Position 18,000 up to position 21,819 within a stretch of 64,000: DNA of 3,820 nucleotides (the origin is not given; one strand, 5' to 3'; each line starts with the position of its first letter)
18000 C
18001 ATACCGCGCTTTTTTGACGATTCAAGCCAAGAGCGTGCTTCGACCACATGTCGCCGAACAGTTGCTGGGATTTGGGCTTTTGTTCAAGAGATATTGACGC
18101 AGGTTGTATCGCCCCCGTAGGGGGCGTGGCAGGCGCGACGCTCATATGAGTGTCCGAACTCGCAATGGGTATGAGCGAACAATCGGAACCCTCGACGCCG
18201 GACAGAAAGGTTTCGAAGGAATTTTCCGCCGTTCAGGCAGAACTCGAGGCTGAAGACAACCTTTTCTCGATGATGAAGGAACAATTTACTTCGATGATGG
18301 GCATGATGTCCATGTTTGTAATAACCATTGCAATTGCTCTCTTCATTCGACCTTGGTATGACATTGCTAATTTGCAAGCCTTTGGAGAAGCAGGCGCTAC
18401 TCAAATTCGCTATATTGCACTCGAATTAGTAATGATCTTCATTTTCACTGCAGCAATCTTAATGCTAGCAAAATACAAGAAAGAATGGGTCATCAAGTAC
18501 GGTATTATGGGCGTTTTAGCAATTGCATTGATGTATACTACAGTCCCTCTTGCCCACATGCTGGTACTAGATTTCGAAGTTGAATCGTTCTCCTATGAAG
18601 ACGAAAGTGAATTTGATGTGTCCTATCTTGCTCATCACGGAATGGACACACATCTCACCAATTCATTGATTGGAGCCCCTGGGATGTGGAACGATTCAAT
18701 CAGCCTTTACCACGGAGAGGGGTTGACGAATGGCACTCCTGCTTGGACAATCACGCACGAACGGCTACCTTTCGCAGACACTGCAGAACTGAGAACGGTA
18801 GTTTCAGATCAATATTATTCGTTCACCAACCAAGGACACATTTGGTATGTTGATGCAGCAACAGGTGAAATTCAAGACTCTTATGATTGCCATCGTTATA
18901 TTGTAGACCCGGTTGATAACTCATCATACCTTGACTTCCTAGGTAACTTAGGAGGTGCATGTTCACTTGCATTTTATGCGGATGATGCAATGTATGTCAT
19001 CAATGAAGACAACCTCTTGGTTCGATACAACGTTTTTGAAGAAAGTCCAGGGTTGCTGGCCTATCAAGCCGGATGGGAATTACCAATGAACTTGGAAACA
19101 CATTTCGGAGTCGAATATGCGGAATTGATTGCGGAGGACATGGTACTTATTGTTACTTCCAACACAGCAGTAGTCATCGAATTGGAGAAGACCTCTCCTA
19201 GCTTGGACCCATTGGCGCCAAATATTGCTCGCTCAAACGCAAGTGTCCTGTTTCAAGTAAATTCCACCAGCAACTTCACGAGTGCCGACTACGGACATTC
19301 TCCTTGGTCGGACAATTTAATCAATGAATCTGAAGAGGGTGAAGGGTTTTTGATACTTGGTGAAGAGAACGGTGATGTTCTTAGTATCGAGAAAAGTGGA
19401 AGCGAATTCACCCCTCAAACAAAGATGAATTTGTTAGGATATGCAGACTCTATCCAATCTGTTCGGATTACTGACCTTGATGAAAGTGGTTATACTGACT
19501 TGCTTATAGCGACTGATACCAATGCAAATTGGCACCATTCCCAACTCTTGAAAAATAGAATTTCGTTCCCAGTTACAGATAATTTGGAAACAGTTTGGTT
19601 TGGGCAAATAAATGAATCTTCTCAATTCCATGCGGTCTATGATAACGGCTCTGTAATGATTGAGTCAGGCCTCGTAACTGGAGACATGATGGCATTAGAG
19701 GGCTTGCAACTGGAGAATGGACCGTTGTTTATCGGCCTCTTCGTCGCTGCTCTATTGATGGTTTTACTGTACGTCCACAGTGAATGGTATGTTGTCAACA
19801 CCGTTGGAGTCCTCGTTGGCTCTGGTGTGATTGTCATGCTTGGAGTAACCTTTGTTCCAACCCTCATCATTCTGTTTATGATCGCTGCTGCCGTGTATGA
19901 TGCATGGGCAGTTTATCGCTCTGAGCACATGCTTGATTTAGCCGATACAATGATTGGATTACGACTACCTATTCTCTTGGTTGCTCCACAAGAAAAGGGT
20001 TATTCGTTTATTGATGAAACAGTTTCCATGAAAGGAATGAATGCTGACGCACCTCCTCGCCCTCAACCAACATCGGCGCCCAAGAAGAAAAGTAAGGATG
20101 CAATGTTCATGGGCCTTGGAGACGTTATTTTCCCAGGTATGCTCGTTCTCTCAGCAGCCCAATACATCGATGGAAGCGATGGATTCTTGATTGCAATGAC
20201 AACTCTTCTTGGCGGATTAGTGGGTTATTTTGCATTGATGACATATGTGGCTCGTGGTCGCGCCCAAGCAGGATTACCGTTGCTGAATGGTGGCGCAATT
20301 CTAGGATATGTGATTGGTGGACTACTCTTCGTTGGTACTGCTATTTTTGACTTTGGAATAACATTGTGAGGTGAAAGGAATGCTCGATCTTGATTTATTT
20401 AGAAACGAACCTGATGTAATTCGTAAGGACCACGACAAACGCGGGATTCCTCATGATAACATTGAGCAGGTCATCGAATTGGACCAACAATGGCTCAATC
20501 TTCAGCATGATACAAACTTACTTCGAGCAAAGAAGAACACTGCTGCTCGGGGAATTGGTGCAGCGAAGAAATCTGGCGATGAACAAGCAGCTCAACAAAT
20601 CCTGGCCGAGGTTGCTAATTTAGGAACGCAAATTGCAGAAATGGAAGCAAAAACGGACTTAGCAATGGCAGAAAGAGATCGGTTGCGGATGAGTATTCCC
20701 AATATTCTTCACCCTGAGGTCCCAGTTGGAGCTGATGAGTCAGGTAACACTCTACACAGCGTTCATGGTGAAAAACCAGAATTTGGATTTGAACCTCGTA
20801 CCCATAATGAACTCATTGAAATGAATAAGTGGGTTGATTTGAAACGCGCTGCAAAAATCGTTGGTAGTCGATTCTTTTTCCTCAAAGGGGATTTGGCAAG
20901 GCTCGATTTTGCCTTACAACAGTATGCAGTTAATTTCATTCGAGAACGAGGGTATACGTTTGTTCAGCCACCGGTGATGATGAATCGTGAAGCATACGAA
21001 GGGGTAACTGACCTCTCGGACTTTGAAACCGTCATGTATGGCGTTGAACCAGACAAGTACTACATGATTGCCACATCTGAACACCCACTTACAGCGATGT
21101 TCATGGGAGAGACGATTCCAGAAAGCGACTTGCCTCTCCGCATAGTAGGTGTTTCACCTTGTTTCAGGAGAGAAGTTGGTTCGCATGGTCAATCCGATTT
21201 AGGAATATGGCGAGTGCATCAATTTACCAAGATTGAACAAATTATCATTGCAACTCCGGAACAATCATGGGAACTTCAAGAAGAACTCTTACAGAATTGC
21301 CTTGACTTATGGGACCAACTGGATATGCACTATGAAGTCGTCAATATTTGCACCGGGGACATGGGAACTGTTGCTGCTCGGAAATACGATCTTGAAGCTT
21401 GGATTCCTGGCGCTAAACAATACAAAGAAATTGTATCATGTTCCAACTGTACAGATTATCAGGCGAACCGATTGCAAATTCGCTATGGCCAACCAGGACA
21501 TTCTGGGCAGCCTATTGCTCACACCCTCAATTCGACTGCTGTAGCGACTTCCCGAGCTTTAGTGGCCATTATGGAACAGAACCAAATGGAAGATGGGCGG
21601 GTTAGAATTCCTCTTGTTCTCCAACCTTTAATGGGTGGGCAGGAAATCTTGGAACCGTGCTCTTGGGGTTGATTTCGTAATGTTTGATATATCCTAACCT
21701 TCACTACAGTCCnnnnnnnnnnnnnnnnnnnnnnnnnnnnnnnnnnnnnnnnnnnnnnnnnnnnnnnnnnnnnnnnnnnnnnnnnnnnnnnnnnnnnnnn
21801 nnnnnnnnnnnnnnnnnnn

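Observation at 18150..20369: Presenilin/SPP-like intramembrane aspartyl protease with a soluble domain of about 370 aa inserted between TM3 and TM4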

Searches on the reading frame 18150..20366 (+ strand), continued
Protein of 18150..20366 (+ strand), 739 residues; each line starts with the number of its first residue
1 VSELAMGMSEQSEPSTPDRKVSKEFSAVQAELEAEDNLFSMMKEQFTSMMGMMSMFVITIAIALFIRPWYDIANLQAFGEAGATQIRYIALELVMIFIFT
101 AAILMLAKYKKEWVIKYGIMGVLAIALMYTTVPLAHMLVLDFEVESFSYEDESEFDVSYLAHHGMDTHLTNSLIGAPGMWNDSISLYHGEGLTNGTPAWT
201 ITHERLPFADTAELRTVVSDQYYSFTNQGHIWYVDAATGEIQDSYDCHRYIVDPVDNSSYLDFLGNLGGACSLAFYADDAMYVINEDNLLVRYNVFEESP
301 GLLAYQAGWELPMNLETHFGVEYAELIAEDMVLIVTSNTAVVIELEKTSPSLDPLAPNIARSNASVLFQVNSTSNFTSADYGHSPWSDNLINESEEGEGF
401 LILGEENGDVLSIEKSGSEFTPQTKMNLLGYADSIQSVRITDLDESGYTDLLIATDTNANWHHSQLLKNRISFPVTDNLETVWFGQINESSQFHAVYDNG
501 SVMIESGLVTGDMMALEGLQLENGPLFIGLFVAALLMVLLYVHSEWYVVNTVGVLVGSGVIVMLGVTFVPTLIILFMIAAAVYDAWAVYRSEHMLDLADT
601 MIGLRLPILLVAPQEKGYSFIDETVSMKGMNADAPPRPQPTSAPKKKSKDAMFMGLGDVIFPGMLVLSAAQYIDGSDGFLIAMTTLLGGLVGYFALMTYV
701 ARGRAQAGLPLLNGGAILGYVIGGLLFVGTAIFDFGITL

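Call 25: predict_structure(alignment_id=A1)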
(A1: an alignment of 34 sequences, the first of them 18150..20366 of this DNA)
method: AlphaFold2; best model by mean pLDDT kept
length: 739 residues; sequences in the alignment: 34
mean_pLDDT: 66.7   pTM: 0.54
mean pLDDT of the five models: 66.7, 65.6, 62.8, 62.2, 61.4
residues with pLDDT >= 90: 157; 70-90: 195; 50-70: 186; < 50: 201
segments of 3 or more residues with pLDDT < 50: 1-22, 24-29, 66-87, 132-142, 517-521, 549-585, 587-663, 703-709, 734-739
pLDDT, mean of each block of 10 residues (from residue 1): 28 33 47 50 54 54 49 38 46 55 58 57 56 46 67 88 91 88 92 91 86 90 91 93 87 80 73 91 89 82 82 88 92 95 84 53 87 93 87 80 94 89 85 91 84 92 83 88 87 89 89 55 54 60 51 48 46 45 47 39 28 25 25 32 27 36 52 59 66 60 47 61 64 42
secondary structure, 60 per line:
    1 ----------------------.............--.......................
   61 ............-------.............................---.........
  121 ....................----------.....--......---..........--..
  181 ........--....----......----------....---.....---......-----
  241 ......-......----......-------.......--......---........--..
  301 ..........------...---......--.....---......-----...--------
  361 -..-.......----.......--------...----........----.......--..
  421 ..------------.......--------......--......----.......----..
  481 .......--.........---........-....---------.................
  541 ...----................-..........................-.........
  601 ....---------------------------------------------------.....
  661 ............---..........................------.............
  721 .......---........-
elements in order (helices of 4 or more, strands of 3 or more residues): H23-35 H38-72 H80-108 H112-140 E151-155 E158-163 E167-176 E179-188 H191-194 E199-204 E215-218 E222-226 E230-235 E241-246 E248-253 E258-263 E271-277 E280-285 E289-296 E299-310 E323-328 E331-335 E339-344 E365-371 E376-382 E398-405 E410-416 E419-422 E435-441 E450-455 E458-463 E468-474 E479-487 E490-498 E502-509 H511-514 H524-543 H548-563 H565-590 H592-604 H656-672 H676-701 H708-727 H731-738

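Call 30: fold_search(model_id=the predicted structure, library=pdb)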
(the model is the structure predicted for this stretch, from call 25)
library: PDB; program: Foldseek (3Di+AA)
matches with E <= 10: 1301; with E <= 0.001: 712
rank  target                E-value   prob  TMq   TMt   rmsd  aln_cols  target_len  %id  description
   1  6vbu_7                9.1e-09  1.00  0.29  0.30  18.6       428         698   11  Structure of the bovine BBSome complex (released 2020-01-29)
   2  9n6v_LQ               1.6e-08  1.00  0.21  0.20  20.4       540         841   10  SSU processome maturation and disassembly, State A (released 2025-11-05)
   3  9co0_B                3.1e-08  1.00  0.25  0.45   8.6       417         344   11  CryoEM structure of BAM in complex with the PTB2 open-state inhibitor (in SMA nanodisc) (released 2024-12-25)
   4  7tt2_B                3.4e-08  1.00  0.24  0.43  10.6       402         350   12  BamABCDE bound to substrate EspP class 3 (released 2022-03-30)
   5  2b5n_A                5.1e-08  1.00  0.25  0.49   8.0       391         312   11  Crystal Structure of the DDB1 BPB Domain (released 2006-02-28)
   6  9e2g_2B               5.1e-08  1.00  0.21  0.24  12.9       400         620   11  Cryo-EM structure of 48 nm repeat of microtubule doublet from T. brucei flagellum (released 2025-03-12)
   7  4buj_D                5.4e-08  1.00  0.26  0.44  11.1       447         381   10  Crystal structure of the S. cerevisiae Ski2-3-8 complex (released 2013-08-28)
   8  8x7v_C                5.9e-08  1.00  0.25  0.44  12.9       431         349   11  Structure of human SCMC ternary complex (released 2024-10-09)
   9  7mq8_SG               5.9e-08  1.00  0.25  0.41  22.5       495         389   12  Cryo-EM structure of the human SSU processome, state pre-A1 (released 2021-09-22)
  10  7wb4_C                7.2e-08  1.00  0.25  0.45  10.5       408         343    8  Cryo-EM structure of the NR subunit from X. laevis NPC (released 2022-03-02)
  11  8bwc_B                8.0e-08  1.00  0.23  0.38  11.4       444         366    8  E. coli BAM complex (BamABCDE) wild-type (released 2023-05-24)
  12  9cnw_B                9.7e-08  1.00  0.24  0.43  10.1       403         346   13  CryoEM structure of the APO-BAM complex in DDM detergent (released 2024-12-25)
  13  7mq8_LT               1.0e-07  1.00  0.22  0.20  11.9       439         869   12  Cryo-EM structure of the human SSU processome, state pre-A1 (released 2021-09-22)
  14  2b5n_D                1.1e-07  1.00  0.26  0.50   7.8       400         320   10  Crystal Structure of the DDB1 BPB Domain (released 2006-02-28)
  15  3prw                  1.1e-07  1.00  0.24  0.43   8.7       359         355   12  Crystal structure of the lipoprotein BamB (released 2011-01-19)
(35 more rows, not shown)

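Call 33: find_related_loci(query=A3, collection=genome_contigs, flank=4000)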
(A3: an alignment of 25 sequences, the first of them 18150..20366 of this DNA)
Query A3 (739 aa) in genome_contigs; peptide patterns used: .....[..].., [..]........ (x = any residue, [..] = any of these).
599 stretches matched a pattern (row limit reached: there are more); 563 encode a relative of the query (tblastn E <= 1e-3); the best 80 are kept; 80 distinct loci.
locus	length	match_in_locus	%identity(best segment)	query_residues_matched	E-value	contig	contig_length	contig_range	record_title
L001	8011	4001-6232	80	1-739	0e+0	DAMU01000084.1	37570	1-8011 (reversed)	MAG TPA_asm: Euryarchaeota archaeon UBA91 UBA91_contig_7732, whole genome shotgun sequence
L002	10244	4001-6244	81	1-739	0e+0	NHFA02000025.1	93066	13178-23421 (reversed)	MAG: Euryarchaeota archaeon TMED99 40188, whole genome shotgun sequence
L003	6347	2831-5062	80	1-739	0e+0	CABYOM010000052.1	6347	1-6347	uncultured Candidatus Poseidoniales archaeon isolate AG-333-I22 genome assembly, contig: AG-333-I22_NODE_51, whole genom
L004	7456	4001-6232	79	1-739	0e+0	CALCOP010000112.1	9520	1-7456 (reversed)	MAG TPA_asm: uncultured euryarchaeote isolate ERR599165_bin.117_CONCOCT_v1.1_MAG genome assembly, contig: ERZ842087.1298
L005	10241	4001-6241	78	1-739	0e+0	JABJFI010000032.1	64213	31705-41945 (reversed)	MAG: Methanobacteriota archaeon isolate SI074_bin121 k141_444011, whole genome shotgun sequence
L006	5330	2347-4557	76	1-739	0e+0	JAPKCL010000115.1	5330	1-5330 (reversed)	MAG: Candidatus Poseidoniaceae archaeon isolate ANT-63 NODE_9716_length_5330_cov_4.766635, whole genome shotgun sequence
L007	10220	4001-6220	76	2-739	0e+0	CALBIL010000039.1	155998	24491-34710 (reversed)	MAG TPA_asm: uncultured euryarchaeote isolate ERR2206762_bin.189_CONCOCT_v1.1_MAG genome assembly, contig: ERZ887853.9,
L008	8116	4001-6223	77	1-739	0e+0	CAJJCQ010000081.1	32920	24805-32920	uncultured Candidatus Poseidoniales archaeon isolate FRAM18_bin097 genome assembly, contig: FRAM17_bin097-81, whole geno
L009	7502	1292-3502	68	7-739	0e+0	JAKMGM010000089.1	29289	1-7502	MAG: Candidatus Poseidoniaceae archaeon isolate MOX_bin98 PPB.contigs.fa_k127_779170, whole genome shotgun sequence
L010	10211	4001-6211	67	7-739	0e+0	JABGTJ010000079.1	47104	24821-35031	MAG: Methanobacteriota archaeon isolate SI034_bin128 k141_475445, whole genome shotgun sequence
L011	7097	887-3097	67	7-739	0e+0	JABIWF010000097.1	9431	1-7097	MAG: Methanobacteriota archaeon isolate SI072_bin89 k141_1779767, whole genome shotgun sequence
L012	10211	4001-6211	67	7-739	0e+0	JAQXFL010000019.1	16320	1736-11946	MAG: Candidatus Poseidoniaceae archaeon isolate cluster3-bin.87 k119_645177, whole genome shotgun sequence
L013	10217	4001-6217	65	6-739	0e+0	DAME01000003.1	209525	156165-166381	MAG TPA_asm: Euryarchaeota archaeon UBA88 UBA88_contig_1430, whole genome shotgun sequence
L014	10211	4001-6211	59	8-739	0e+0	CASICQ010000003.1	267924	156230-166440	MAG: Candidatus Poseidoniaceae archaeon isolate FRAM_WSC20_S10_BML_bin_147_1 genome assembly, contig: FRAM_WSC20_S10_BML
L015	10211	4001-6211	64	7-739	0e+0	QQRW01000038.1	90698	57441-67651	MAG: Candidatus Poseidoniales archaeon isolate bin_112 U_43171-38, whole genome shotgun sequence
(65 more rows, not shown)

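Call 42: search_solved_structures(query=A3, max_evalue=0.01, show_alignments=2)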
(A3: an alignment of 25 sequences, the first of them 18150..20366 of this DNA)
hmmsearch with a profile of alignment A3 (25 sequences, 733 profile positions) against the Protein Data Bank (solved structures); distinct sequences matched with E-value up to 0.01: 1.
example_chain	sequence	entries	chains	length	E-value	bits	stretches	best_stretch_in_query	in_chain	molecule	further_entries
4hyc_A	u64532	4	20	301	4.6e-44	154.6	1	517-720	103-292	Putative uncharacterized protein | Uncharacterized protein PSH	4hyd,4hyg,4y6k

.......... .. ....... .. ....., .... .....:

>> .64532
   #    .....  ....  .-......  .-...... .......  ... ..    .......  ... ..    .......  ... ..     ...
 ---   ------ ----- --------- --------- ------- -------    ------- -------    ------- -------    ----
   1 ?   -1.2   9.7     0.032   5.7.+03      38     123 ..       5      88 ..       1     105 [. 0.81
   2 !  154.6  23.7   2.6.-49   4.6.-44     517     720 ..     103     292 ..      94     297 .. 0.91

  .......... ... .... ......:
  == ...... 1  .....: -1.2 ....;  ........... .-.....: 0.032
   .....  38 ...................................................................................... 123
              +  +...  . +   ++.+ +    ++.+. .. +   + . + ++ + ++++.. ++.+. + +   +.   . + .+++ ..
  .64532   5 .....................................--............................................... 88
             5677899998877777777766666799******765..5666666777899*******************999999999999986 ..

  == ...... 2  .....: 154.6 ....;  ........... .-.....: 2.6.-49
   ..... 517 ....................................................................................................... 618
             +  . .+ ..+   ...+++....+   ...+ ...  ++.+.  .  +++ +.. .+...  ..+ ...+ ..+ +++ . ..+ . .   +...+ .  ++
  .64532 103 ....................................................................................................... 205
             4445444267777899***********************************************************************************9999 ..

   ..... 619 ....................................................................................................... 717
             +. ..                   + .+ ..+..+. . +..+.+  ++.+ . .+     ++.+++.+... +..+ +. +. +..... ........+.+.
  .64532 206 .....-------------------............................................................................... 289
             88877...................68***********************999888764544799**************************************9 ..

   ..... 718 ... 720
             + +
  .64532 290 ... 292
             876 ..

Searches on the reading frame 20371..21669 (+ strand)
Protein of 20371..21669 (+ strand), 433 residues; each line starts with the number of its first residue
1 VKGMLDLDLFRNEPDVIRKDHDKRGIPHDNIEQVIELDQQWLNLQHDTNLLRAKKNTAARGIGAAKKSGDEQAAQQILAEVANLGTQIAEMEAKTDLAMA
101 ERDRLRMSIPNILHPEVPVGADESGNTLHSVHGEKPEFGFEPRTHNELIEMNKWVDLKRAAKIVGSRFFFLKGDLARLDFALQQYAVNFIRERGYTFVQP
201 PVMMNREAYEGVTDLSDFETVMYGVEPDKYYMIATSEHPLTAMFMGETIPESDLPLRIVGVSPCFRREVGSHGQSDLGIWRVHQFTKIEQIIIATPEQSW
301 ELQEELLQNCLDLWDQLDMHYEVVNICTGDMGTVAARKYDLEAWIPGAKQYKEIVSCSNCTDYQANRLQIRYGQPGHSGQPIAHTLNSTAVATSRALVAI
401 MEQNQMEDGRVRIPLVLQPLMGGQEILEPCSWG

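Call 20: search_protein_families(library=pfam, proteins=[window:20371-21669:+], max_evalue=0.001)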
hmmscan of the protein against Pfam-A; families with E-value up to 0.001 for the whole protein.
window:20371-21669:+ (433 aa): 2 families
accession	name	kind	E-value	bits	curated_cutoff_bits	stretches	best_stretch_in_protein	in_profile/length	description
PF00587.30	tRNA-synt_2b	-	2.5e-34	119.3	29.3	1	228-404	9-179/179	tRNA synthetase class II core domain (G, H, P, S and T)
PF02403.27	Seryl_tRNA_N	-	2.3e-23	82.9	28.2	1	4-112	1-107/108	Seryl-tRNA synthetase N-terminal domain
